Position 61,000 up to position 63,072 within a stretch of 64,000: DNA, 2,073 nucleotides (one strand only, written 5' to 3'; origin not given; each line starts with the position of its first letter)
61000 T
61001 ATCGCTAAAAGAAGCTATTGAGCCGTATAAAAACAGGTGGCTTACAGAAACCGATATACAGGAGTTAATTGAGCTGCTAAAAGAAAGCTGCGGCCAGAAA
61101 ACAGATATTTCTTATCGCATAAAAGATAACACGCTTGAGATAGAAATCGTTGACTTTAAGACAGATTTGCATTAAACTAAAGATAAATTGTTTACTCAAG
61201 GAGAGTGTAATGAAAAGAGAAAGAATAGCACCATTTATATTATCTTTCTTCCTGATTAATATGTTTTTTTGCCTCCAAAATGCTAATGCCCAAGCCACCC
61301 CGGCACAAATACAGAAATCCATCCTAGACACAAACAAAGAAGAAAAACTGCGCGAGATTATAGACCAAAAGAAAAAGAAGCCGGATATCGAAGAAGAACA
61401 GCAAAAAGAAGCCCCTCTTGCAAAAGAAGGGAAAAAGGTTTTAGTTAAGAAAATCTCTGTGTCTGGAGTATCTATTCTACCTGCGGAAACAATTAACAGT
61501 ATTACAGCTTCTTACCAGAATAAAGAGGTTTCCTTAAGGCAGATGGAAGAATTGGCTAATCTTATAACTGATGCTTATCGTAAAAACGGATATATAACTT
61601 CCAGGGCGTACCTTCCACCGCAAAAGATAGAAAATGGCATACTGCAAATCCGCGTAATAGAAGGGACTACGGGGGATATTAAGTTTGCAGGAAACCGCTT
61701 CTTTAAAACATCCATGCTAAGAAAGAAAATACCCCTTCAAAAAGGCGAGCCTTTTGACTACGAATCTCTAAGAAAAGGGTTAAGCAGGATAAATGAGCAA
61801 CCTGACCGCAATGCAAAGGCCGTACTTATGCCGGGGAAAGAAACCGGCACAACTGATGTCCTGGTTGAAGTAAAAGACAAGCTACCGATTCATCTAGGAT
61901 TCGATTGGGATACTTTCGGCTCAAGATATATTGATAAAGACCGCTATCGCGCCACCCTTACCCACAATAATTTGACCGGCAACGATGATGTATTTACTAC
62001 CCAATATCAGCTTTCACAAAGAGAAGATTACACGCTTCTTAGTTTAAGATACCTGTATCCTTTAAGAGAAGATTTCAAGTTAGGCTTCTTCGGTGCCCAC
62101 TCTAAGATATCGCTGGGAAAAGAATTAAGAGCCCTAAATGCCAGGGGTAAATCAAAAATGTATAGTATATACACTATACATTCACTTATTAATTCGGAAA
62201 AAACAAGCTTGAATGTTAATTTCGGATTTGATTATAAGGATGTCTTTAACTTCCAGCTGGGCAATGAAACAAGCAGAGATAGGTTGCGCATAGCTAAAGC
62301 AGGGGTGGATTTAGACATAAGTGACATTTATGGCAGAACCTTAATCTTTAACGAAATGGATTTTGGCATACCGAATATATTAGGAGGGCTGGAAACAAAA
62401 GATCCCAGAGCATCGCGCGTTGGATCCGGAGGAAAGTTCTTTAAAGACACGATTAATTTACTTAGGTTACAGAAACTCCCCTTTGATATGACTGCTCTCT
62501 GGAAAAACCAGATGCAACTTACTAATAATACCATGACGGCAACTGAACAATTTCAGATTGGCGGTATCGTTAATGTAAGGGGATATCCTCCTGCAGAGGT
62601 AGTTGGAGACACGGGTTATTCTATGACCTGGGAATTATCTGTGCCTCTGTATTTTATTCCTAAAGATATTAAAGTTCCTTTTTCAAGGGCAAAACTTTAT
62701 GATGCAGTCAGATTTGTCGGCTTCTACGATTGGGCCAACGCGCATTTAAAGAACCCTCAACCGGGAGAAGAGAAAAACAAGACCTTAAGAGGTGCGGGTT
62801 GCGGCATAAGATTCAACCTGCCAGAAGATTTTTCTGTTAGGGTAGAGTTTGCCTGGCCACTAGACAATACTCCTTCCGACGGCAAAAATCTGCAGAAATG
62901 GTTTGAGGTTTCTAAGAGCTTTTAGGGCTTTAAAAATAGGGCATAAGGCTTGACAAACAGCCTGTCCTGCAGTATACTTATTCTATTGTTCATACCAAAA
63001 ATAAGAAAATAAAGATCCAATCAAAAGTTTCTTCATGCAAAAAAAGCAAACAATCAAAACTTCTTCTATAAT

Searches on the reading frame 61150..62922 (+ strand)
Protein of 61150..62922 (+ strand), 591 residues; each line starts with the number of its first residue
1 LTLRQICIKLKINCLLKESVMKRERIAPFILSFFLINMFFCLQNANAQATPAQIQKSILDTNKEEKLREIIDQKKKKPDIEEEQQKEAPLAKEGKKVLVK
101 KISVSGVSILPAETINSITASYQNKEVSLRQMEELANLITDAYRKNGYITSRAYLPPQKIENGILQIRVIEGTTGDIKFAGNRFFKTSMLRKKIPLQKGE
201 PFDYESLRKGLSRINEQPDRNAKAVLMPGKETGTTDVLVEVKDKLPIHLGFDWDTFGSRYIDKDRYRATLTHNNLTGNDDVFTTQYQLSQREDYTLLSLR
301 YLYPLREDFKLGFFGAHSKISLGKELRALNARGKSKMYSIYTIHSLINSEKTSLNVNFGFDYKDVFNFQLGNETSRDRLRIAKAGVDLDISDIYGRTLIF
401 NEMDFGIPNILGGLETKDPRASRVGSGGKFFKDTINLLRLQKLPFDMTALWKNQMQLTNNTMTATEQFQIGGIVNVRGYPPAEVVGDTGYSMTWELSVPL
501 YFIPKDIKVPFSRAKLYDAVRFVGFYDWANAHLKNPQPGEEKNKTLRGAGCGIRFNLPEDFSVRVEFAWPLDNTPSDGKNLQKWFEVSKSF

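Call 39: search_protein_families(library=pfam, proteins=[window:61150-62922:+], max_evalue=0.00001)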
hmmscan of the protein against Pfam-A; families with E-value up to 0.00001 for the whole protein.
window:61150-62922:+ (591 aa): 4 families
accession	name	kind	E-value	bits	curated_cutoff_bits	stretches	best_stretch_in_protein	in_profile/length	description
PF08479.16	POTRA_2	-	9.3e-23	80.3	24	1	99-172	3-76/76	POTRA domain, ShlB-type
PF03865.19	ShlB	-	2.5e-18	67.1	22.7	1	233-508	1-279/311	Haemolysin secretion/activation protein ShlB/FhaC/HecB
PF07244.20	POTRA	-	1.9e-12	48.1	21.3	0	175-217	4-50/79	Surface antigen variable number repeat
PF01103.29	Omp85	-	1.9e-08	34.6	24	1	449-591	180-325/325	Omp85 superfamily domain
